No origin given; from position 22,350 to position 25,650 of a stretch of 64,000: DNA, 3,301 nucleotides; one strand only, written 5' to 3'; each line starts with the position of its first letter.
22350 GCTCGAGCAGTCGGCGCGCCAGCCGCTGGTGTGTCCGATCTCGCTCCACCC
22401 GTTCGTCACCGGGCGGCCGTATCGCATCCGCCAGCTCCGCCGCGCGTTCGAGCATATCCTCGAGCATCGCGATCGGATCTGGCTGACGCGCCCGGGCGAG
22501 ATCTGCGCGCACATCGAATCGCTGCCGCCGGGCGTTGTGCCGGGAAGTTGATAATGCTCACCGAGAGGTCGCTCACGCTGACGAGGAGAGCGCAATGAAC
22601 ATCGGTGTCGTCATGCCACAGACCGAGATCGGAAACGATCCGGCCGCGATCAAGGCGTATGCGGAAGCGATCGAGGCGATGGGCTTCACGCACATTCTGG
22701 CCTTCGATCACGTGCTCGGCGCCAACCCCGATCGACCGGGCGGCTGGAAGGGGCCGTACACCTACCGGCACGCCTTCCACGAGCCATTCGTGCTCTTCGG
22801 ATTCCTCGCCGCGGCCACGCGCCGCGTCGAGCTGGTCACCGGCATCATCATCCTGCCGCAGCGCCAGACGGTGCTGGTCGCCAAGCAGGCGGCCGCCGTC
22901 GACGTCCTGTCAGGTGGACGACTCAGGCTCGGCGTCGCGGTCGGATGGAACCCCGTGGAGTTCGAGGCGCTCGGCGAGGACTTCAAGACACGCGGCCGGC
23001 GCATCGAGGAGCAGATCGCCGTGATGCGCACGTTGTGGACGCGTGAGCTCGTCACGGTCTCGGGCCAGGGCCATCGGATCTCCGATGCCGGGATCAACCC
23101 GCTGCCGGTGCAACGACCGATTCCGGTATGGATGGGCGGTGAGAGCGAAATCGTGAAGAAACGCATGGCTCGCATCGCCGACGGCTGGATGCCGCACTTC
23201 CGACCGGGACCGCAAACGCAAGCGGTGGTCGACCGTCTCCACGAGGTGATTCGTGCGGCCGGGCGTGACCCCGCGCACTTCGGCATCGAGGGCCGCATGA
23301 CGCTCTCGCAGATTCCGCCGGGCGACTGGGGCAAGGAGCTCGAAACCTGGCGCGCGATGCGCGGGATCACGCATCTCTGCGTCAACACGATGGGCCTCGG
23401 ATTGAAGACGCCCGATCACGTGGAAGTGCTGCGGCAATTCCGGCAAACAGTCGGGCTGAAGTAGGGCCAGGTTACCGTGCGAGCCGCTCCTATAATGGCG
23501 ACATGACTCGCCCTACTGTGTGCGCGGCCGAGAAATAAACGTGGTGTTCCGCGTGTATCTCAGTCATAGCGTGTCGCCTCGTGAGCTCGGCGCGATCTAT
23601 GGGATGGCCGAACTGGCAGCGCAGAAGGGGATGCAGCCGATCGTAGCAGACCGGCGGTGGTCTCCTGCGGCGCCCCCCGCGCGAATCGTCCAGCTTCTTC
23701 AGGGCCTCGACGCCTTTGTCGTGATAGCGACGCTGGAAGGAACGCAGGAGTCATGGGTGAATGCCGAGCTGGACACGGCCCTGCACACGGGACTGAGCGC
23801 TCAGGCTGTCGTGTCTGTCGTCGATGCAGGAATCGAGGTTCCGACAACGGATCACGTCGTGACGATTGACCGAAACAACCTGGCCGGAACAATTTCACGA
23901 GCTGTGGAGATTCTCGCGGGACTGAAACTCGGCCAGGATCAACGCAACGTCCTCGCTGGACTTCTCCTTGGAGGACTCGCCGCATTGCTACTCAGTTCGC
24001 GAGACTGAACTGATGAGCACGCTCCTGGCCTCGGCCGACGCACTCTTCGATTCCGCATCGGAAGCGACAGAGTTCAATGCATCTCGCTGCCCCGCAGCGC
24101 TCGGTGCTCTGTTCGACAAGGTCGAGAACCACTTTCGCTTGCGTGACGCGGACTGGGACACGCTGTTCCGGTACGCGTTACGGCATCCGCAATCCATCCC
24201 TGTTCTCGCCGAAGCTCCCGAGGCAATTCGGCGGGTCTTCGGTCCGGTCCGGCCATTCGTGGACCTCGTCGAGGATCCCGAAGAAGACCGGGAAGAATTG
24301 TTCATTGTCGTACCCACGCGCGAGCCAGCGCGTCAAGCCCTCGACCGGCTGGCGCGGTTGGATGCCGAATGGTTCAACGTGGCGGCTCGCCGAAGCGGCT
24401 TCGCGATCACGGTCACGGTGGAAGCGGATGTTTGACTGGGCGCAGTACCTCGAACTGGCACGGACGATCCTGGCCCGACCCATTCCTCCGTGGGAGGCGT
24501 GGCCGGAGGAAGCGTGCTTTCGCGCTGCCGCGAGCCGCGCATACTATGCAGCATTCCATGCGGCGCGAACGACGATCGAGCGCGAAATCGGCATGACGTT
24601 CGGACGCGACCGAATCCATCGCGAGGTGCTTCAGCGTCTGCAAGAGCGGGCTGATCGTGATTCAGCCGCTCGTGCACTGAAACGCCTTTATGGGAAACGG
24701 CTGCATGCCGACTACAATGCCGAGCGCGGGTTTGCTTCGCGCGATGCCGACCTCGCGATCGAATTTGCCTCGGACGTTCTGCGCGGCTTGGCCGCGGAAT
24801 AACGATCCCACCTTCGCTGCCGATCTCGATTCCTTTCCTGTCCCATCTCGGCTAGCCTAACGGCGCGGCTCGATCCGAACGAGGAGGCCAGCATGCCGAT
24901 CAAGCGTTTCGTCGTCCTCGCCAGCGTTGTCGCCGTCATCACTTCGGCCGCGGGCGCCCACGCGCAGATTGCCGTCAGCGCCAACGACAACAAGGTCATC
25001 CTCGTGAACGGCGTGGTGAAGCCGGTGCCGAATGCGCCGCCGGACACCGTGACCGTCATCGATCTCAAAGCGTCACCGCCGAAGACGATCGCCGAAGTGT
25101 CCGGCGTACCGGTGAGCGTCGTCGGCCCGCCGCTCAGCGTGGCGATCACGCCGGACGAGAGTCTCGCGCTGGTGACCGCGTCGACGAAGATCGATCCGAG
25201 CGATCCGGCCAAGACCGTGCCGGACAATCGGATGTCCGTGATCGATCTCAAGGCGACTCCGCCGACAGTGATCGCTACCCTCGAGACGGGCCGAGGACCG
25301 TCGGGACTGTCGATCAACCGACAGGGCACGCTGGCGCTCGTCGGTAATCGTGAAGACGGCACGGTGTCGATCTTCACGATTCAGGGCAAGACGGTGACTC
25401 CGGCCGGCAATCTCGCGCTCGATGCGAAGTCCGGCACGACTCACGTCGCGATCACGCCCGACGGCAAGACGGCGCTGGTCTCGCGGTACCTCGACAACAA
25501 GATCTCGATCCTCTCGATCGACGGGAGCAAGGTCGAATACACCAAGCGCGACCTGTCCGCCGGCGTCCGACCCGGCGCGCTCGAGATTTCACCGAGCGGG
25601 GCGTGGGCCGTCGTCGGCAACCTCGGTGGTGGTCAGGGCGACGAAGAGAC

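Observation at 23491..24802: Compact three-gene cassette: TIR-like/TM protein, unknown protein, HEPN protein. Candidate undescribed defence or toxin module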

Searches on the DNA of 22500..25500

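Call 84: search_rna_families(source=window, start=22500, end=25500, threshold=evalue, max_evalue=1)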
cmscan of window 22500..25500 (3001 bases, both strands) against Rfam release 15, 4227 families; matches with E-value up to 1: 1.
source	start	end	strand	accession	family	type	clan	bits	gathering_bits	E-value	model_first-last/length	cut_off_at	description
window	23707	23781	-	RF03032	narK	Cis-reg;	-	21.2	43.2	0.51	1-72/72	no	narK RNA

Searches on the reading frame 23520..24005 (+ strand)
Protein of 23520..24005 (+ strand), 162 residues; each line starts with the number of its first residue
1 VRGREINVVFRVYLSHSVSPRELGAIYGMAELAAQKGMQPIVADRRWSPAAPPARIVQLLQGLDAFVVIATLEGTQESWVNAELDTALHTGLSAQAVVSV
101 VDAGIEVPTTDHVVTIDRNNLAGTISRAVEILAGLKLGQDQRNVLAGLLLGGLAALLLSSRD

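Call 4: search_protein_families(library=pfam, proteins=[window:23520-24005:+], max_evalue=10)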
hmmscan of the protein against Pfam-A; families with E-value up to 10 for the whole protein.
window:23520-24005:+ (162 aa): 2 families
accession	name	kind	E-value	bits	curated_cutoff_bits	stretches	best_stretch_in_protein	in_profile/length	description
PF13676.11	TIR_2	-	0.17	12.8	28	1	33-100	20-89/122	TIR domain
PF15864.10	PglL_A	-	0.18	12.1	25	1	141-157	7-23/26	Protein glycosylation ligase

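Call 5: search_protein_families(library=padloc, proteins=[window:23520-24005:+], max_evalue=10)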
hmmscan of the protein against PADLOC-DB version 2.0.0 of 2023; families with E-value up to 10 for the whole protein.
window:23520-24005:+ (162 aa): 2 families
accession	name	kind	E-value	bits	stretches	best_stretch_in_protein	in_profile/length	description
PDLC02012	SAVED5--SAVED_TIR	-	0.014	12.6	1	6-130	10-131/404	-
PDLC00436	ThsB1|ThsB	-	0.06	10.8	1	11-87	37-116/183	TIR-like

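Call 6: search_protein_families(library=ncbifam, proteins=[window:23520-24005:+], max_evalue=10)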
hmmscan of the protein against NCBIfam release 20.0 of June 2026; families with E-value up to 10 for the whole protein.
window:23520-24005:+ (162 aa): 2 families
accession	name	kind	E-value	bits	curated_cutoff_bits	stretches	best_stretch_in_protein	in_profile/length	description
NF006342.0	PRK08569.1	equivalog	0.075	13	143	1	74-117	97-140/193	50S ribosomal protein L18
NF046122.1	morpho_MmpA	equivalog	0.085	13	32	1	141-156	18-33/47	morphogenic membrane protein MmpA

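Call 7: find_homologous_proteins(query=window:23520-24005:+)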
Query window:23520-24005:+ (162 aa): 13 proteins with E <= 0.001 among 1981 candidates.
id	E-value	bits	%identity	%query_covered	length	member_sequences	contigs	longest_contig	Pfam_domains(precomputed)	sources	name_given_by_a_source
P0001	1.7e-95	335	99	100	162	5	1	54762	-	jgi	jgi:hypothetical protein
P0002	4.6e-57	210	66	85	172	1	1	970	-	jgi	jgi:hypothetical protein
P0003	1.2e-56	209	65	83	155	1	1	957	-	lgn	-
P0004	3.9e-54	201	64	96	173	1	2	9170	-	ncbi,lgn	-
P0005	3.5e-52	194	63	94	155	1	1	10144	-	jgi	jgi:hypothetical protein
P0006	6.5e-52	193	59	84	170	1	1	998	-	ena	-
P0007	7.3e-52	193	58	83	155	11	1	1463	-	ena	-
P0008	2.6e-51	191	62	100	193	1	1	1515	-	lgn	-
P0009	5.3e-50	187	59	83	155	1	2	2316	-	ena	-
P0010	1.2e-48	183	60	94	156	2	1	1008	-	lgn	-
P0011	2.4e-45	172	59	94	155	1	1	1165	-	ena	-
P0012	1.4e-32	131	58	77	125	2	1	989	-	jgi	-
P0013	8.8e-31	125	48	62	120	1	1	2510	-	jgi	jgi:hypothetical protein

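Call 10: find_encoding_contigs(protein=P0004, flank=5000)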
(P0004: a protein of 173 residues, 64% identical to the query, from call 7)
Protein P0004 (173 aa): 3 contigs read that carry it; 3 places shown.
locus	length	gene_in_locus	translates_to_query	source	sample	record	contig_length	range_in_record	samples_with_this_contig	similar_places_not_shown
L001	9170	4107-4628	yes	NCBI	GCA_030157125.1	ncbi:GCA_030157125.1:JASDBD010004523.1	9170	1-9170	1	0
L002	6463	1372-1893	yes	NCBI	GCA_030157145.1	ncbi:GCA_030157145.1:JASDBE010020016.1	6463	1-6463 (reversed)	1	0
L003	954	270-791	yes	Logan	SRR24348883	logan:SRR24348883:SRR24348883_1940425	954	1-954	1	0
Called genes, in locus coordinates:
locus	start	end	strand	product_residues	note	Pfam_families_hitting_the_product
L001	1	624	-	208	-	?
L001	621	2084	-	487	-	PF18145:SAVED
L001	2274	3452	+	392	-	PF01381:HTH_3, PF13560:HTH_31, PF06114:Peptidase_M78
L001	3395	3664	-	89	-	PF13091:PLDc_2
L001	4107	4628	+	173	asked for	-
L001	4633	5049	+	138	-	-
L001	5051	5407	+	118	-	PF05168:HEPN (weak)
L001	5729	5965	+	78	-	-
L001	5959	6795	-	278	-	-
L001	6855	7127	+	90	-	-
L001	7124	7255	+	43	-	-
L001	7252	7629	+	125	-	PF12728:HTH_17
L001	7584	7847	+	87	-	PF15731:MqsA_antitoxin (weak), PF01381:HTH_3, PF22495:HTH_92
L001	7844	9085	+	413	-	PF00589:Phage_integrase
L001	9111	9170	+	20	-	?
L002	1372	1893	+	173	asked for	-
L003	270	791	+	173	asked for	-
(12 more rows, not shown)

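Call 11: find_encoding_contigs(protein=P0005, flank=5000)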
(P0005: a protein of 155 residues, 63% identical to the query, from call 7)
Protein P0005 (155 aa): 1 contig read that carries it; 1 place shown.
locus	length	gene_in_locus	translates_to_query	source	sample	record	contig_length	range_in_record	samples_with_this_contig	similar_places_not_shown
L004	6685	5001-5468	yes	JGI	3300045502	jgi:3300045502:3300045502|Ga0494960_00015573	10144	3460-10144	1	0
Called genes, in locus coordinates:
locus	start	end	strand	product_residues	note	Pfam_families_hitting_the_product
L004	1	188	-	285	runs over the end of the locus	PF02735:Ku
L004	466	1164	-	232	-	PF01904:DUF72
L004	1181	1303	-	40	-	-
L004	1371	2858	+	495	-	PF00512:HisKA, PF02518:HATPase_c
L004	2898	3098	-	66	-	-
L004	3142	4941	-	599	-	PF00009:GTP_EFTU, PF01926:MMR_HSR1 (weak), PF03144:GTP_EFTU_D2, PF22042:EF-G_D2 (weak), PF00679:EFG_C, PF21018:BipA_C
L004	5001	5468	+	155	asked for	-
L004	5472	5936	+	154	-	-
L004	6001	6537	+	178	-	PF00160:Pro_isomerase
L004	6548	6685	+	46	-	?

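Call 22: find_related_loci(query=A1, collection=genome_contigs, flank=6000)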
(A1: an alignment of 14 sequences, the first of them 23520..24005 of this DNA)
Query A1 (162 aa) in genome_contigs; peptide patterns used: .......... (x = any residue, [..] = any of these).
6 stretches matched a pattern, but none encodes a relative of the query by tblastn (E <= 1e-3).

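Call 25: predict_structure(alignment_id=A5)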
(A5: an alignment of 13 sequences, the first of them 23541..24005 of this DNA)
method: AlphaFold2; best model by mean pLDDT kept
length: 155 residues; sequences in the alignment: 13
mean_pLDDT: 85.9   pTM: 0.83
mean pLDDT of the five models: 85.9, 82.1, 80.2, 72.8, 60.6
residues with pLDDT >= 90: 40; 70-90: 110; 50-70: 4; < 50: 1
segments of 3 or more residues with pLDDT < 50: none
pLDDT, mean of each block of 10 residues (from residue 1): 87 88 86 81 86 91 89 91 91 88 83 86 86 85 83 67
secondary structure, 60 per line:
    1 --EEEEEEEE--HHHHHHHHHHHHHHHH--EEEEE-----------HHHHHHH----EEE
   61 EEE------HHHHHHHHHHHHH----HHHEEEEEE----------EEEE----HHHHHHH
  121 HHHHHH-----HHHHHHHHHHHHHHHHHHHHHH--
elements in order: E3-10 H13-28 E31-35 H47-53 E58-63 H70-82 E90-95 E106-109 H114-126 H132-153

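Call 30: fold_search(model_id=the predicted structure, library=pdb)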
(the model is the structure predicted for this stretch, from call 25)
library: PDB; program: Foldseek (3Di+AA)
matches with E <= 10: 1569; with E <= 0.001: 1
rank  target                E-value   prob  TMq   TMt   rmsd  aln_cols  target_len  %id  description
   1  9lmq_D                7.9e-04  1.00  0.42  0.24   8.5       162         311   15  Cryo-EM structure of TIR-STING/c-di-GMP complex (released 2025-08-27)
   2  9lmq_B                1.2e-03  1.00  0.44  0.25   7.8       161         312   13  Cryo-EM structure of TIR-STING/c-di-GMP complex (released 2025-08-27)
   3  9lmq_A                2.5e-03  0.99  0.40  0.23   8.1       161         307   14  Cryo-EM structure of TIR-STING/c-di-GMP complex (released 2025-08-27)
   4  7djt_A                2.8e-03  1.00  0.49  0.15   5.4       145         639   18  Human SARM1 inhibitory state bounded with inhibitor dHNN (released 2021-05-19)
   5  7xoz_A                3.8e-03  0.97  0.37  0.35  12.2       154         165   12  Crystal structure of RPPT-TIR (released 2023-11-08)
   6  8p2l_I                4.0e-03  1.00  0.49  0.51   5.9       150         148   14  A CHIMERA construct containing human SARM1 ARM and SAM domains and C. elegans TIR domain. (released 2023-09-06)
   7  9a5f_A                5.7e-03  0.99  0.44  0.25  12.1       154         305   19  Integrative model of RBSB-YXKC by crosslinking MS and deep learning (released 2024-09-18)
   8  5xra                  6.4e-03  0.96  0.43  0.19  23.0       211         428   10  Crystal structure of the human CB1 in complex with agonist AM11542 (released 2017-07-12)
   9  8u72_F                6.7e-03  1.00  0.55  0.25   6.2       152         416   11  Cryo-EM structure of the SPARTA oligomer with guide RNA and target DNA (released 2024-06-12)
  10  8p2m_B                6.7e-03  1.00  0.49  0.14   5.6       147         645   14  C. elegans TIR-1 protein. (released 2023-09-06)
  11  7dfv_A                7.1e-03  0.99  0.42  0.15  11.9       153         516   12  Cryo-EM structure of plant NLR RPP1 tetramer core part (released 2020-12-16)
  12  1qbg_A                8.0e-03  0.97  0.46  0.30  11.1       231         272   10  CRYSTAL STRUCTURE OF HUMAN DT-DIAPHORASE (NAD(P)H OXIDOREDUCTASE) (released 2000-04-24)
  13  5teb_A                9.0e-03  0.96  0.43  0.41  12.5       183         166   10  Crystal Structure of the TIR domain from the Arabidopsis Thaliana disease resistance protein RPP1 (released 2017-02-01)
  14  3ozi_A                9.0e-03  0.96  0.43  0.40  12.3       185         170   11  Crystal structure of the TIR domain from the flax disease resistance protein L6 (released 2011-04-27)
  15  7qg0_A                1.0e-02  0.99  0.45  0.14   6.1       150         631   15  Inhibitor-induced hSARM1 duplex (released 2022-12-21)
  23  3ozi_B                1.1e-02  0.97  0.47  0.43  12.3       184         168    9  Crystal structure of the TIR domain from the flax disease resistance protein L6 (released 2011-04-27)
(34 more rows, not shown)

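Call 55: search_solved_structures(query=A1, max_evalue=10, show_alignments=3)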
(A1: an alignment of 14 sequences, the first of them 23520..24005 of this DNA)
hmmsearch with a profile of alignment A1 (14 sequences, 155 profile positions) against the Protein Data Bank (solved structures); distinct sequences matched with E-value up to 10: 4.
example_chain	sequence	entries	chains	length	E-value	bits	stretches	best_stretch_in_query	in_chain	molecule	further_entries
8wcf_A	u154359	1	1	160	1.1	12.4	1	47-90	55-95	Molecular chaperone Tir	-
7xoz_A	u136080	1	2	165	1.3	12.2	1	22-106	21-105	ADP-ribosyl cyclase/cyclic ADP-ribose hydrolase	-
7xoz_B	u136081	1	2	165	1.3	12.2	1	22-106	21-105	ADP-ribosyl cyclase/cyclic ADP-ribose hydrolase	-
2d13_A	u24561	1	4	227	1.4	12.1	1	74-154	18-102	hypothetical protein PH1257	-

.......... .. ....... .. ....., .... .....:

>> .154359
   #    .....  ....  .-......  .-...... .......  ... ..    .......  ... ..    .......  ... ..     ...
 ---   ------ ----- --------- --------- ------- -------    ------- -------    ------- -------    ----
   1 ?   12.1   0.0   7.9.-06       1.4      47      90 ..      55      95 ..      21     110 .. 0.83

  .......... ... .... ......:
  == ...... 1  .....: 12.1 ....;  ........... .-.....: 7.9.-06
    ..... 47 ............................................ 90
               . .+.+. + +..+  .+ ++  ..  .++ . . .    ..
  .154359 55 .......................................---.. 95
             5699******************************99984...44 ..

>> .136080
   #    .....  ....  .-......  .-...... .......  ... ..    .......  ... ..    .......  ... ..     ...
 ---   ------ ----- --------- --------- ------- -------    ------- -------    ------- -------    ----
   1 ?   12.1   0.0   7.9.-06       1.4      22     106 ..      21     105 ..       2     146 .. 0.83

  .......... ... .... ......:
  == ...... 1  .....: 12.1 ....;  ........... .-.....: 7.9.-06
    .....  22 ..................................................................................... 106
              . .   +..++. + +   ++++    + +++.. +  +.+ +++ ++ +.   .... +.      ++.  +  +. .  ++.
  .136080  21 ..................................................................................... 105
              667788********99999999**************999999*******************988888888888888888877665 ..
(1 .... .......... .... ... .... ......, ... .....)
